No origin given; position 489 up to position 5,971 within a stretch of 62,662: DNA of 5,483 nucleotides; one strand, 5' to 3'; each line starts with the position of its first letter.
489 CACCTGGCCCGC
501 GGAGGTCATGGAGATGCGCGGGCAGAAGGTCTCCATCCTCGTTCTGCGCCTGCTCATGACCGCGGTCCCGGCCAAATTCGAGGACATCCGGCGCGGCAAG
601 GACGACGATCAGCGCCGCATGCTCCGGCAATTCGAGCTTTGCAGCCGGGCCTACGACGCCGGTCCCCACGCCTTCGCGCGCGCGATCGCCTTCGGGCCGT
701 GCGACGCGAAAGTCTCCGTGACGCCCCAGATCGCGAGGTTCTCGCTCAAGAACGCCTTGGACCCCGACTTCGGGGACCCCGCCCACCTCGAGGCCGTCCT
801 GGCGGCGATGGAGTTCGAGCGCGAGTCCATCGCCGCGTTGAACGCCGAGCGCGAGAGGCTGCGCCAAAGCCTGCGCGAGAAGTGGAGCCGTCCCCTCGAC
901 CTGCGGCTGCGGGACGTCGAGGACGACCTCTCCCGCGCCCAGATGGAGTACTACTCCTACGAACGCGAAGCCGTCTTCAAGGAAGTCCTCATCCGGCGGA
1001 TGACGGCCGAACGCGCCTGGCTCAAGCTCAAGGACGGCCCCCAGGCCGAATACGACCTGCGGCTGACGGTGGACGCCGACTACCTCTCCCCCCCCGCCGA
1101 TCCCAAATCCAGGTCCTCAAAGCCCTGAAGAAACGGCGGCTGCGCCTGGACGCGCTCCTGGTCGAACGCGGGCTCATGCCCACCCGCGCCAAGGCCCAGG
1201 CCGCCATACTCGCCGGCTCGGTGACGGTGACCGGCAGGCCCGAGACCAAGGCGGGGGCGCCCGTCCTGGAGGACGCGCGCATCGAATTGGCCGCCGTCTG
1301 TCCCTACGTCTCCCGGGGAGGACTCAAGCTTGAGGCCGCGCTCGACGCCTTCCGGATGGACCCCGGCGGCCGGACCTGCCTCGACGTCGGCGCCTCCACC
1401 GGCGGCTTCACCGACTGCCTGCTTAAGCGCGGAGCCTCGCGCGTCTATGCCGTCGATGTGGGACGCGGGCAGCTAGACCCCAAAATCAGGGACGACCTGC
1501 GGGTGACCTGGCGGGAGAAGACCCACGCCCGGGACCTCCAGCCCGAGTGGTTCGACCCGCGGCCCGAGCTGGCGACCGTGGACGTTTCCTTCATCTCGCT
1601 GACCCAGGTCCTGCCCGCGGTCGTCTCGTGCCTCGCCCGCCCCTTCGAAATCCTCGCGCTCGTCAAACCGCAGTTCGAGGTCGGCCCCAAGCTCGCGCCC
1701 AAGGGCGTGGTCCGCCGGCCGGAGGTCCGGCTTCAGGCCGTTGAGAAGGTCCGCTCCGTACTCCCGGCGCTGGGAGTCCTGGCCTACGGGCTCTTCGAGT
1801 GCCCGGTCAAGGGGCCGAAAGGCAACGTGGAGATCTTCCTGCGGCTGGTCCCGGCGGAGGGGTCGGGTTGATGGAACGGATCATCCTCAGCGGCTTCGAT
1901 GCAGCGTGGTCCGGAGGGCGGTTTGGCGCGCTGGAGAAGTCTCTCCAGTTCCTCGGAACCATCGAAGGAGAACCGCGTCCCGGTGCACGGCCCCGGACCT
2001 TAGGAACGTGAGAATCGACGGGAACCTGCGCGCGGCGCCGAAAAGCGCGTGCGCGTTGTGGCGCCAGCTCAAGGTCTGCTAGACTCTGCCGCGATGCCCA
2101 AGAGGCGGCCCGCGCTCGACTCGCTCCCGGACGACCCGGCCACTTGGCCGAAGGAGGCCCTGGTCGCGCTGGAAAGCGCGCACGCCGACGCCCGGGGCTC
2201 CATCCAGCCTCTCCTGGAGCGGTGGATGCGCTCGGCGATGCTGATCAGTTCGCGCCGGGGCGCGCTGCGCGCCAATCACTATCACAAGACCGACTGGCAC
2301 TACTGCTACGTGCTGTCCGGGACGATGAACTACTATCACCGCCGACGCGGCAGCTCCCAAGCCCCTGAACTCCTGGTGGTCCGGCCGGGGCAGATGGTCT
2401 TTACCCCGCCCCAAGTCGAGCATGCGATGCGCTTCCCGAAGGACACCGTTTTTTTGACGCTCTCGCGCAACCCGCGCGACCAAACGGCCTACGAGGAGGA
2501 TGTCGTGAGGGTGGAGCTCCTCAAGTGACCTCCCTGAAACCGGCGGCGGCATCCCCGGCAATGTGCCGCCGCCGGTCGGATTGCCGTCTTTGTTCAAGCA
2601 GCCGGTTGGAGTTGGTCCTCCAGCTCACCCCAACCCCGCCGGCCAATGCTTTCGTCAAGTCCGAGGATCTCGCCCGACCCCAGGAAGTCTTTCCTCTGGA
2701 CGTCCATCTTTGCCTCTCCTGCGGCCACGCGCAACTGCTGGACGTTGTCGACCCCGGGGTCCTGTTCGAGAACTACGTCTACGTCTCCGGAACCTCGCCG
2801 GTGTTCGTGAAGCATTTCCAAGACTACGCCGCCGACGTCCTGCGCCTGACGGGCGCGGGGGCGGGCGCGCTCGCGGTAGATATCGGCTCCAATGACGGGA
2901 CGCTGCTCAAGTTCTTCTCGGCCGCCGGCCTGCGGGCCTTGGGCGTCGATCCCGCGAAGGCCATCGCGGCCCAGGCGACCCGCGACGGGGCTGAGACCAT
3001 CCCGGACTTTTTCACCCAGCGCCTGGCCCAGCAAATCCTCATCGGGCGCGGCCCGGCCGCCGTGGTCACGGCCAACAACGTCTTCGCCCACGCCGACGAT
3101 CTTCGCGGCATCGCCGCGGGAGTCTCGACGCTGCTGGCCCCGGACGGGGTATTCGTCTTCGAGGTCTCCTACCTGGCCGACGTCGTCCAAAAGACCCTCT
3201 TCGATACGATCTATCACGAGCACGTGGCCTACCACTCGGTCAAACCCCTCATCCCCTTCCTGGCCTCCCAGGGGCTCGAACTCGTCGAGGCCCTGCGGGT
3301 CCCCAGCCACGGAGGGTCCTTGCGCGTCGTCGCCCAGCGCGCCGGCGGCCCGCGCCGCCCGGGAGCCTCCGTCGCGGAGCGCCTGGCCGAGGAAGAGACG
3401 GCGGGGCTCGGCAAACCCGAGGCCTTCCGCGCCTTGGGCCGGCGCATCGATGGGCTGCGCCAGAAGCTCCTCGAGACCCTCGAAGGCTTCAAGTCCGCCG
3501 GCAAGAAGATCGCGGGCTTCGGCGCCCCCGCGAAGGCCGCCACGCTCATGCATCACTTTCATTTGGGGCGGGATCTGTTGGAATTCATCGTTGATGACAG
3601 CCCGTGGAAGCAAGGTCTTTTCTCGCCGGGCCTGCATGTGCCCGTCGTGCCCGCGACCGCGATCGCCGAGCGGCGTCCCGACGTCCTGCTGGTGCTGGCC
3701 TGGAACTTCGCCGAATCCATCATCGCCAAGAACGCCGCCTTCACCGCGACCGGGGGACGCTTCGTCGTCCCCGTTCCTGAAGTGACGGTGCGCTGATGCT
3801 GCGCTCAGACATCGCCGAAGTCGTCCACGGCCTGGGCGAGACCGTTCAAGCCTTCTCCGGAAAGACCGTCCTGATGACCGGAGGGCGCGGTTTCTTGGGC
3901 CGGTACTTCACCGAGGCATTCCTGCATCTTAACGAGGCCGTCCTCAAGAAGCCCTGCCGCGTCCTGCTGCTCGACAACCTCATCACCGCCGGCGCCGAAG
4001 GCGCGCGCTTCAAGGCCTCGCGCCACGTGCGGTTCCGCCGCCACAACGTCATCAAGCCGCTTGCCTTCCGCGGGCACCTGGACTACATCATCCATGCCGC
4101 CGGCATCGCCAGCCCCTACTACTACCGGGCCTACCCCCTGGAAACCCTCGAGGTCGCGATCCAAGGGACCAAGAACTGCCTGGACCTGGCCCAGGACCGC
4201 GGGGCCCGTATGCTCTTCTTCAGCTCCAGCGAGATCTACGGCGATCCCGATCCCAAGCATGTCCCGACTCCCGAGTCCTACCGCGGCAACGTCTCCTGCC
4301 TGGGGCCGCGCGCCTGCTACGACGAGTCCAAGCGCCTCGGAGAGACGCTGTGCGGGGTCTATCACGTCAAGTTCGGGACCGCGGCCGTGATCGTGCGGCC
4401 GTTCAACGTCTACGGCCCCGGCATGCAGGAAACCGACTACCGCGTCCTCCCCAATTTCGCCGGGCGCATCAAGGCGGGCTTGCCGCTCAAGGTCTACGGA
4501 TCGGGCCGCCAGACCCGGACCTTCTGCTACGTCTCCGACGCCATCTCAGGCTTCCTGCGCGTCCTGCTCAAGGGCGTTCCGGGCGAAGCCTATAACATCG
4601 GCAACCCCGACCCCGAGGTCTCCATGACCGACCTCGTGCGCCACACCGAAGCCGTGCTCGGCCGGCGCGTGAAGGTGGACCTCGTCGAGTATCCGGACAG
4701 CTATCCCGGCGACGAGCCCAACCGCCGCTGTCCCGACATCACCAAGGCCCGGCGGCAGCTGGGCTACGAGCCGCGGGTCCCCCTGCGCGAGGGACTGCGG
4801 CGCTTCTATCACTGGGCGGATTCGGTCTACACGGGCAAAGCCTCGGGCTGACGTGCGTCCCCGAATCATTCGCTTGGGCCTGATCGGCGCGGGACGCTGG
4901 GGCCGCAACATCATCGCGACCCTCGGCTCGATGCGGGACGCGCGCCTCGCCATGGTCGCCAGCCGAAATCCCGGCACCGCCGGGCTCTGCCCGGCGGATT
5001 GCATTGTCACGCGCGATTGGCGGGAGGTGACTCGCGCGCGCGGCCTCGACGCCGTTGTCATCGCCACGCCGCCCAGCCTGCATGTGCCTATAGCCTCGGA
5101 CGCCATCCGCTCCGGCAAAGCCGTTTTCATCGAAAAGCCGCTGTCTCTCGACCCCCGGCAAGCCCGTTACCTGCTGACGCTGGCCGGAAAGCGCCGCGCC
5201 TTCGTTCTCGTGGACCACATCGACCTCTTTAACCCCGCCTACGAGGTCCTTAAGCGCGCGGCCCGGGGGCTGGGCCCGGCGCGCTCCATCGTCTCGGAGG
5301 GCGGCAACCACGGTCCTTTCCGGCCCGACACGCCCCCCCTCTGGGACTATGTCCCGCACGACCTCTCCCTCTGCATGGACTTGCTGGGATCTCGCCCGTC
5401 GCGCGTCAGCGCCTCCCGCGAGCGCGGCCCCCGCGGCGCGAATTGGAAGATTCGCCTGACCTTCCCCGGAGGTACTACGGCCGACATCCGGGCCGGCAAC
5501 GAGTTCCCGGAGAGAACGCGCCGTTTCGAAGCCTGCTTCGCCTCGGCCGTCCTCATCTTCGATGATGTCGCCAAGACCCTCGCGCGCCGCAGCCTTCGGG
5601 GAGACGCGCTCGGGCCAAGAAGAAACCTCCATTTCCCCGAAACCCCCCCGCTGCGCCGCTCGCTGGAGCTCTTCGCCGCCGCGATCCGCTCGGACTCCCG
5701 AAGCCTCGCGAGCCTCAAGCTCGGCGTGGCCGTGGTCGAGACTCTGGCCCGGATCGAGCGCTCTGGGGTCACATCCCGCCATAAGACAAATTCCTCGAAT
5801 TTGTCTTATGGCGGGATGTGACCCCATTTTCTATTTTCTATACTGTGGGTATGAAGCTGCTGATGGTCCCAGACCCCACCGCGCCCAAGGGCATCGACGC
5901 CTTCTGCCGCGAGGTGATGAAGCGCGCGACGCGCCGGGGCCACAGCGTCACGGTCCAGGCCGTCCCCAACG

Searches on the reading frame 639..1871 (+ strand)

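Call 67: search_protein_families(library=pfam, proteins=[window:639-1871:+], max_evalue=0.001)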
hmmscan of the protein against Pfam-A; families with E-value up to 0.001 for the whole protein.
window:639-1871:+ (410 aa): 2 families
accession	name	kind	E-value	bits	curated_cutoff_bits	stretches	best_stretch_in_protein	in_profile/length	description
PF01728.25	FtsJ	-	6.5e-35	121.1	24.1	1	223-401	1-177/181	FtsJ-like methyltransferase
PF01479.30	S4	-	2.7e-06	27.4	22.8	1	168-215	1-48/48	S4 domain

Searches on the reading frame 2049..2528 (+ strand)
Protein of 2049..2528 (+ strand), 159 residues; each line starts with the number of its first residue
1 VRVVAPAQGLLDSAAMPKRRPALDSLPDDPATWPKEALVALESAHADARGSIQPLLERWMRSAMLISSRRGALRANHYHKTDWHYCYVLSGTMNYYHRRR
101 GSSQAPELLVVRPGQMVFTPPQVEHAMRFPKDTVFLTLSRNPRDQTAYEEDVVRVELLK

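Call 67: search_protein_families(library=pfam, proteins=[window:2049-2528:+], max_evalue=0.001)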
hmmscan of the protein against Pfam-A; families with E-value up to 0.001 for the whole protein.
window:2049-2528:+ (159 aa): 3 families
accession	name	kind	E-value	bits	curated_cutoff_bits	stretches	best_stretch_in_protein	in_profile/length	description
PF07883.17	Cupin_2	-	2.7e-07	30.6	27.2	1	75-133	12-62/70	Cupin domain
PF09313.17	DUF1971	-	0.00027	21.3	23.1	1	73-132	15-74/80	Domain of unknown function (DUF1971)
PF14667.12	Polysacc_synt_C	-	0.0003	21.3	28.7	1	45-121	1-79/111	Polysaccharide biosynthesis C-terminal domain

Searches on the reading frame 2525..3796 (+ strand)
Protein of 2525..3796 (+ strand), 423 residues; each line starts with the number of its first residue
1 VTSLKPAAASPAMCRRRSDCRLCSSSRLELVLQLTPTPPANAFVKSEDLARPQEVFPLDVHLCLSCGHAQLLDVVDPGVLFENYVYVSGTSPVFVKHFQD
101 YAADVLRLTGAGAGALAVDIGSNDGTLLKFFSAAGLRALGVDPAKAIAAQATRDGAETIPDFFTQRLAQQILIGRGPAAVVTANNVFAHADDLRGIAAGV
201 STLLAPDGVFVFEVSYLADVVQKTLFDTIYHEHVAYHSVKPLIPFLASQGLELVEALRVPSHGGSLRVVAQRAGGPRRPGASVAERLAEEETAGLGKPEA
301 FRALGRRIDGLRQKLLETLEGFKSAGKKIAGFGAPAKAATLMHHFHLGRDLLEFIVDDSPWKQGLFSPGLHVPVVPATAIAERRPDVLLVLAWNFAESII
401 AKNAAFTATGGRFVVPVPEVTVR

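Call 26: search_protein_families(library=pfam, proteins=[window:2525-3796:+], max_evalue=0.0001)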
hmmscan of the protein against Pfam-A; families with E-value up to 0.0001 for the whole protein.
window:2525-3796:+ (423 aa): 5 families
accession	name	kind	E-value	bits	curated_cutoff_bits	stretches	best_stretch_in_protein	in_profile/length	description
PF08484.17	Methyltransf_14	-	1.6e-52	178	23.5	1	260-418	1-160/160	C-methyltransferase C-terminal domain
PF08421.16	Methyltransf_13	-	2.3e-19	69.7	31.3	1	20-81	1-62/62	Putative zinc binding domain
PF13489.12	Methyltransf_23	-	8.8e-12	45.5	27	1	100-255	8-163/164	Methyltransferase domain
PF08242.18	Methyltransf_12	-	9.5e-10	39.5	30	1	118-210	1-98/98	Methyltransferase domain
PF08241.18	Methyltransf_11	-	7.8e-06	26.9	21.2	1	118-212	1-95/95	Methyltransferase domain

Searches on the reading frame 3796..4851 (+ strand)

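Call 26: search_protein_families(library=pfam, proteins=[window:3796-4851:+], max_evalue=0.0001)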
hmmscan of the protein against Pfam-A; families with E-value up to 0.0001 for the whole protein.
window:3796-4851:+ (351 aa): 4 families
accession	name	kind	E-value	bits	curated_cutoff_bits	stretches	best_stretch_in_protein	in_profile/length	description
PF01370.27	Epimerase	-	9e-48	163.2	20.9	1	25-269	1-240/240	NAD dependent epimerase/dehydratase family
PF16363.11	GDP_Man_Dehyd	-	2.5e-32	113.1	27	1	26-336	1-331/332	GDP-mannose 4,6 dehydratase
PF01073.25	3Beta_HSD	-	4.5e-11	42.7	22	1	27-288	2-268/280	3-beta hydroxysteroid dehydrogenase/isomerase family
PF07993.18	NAD_binding_4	-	5.6e-08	32.7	20.1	1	95-208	89-213/258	Male sterility protein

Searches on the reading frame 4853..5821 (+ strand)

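Call 26: search_protein_families(library=pfam, proteins=[window:4853-5821:+], max_evalue=0.0001)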
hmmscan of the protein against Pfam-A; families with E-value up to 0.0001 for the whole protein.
window:4853-5821:+ (322 aa): 1 family
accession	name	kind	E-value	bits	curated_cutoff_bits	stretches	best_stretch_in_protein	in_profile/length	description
PF01408.29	GFO_IDH_MocA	-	2.5e-18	67.3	24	1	6-122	1-120/120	Oxidoreductase family, NAD-binding Rossmann fold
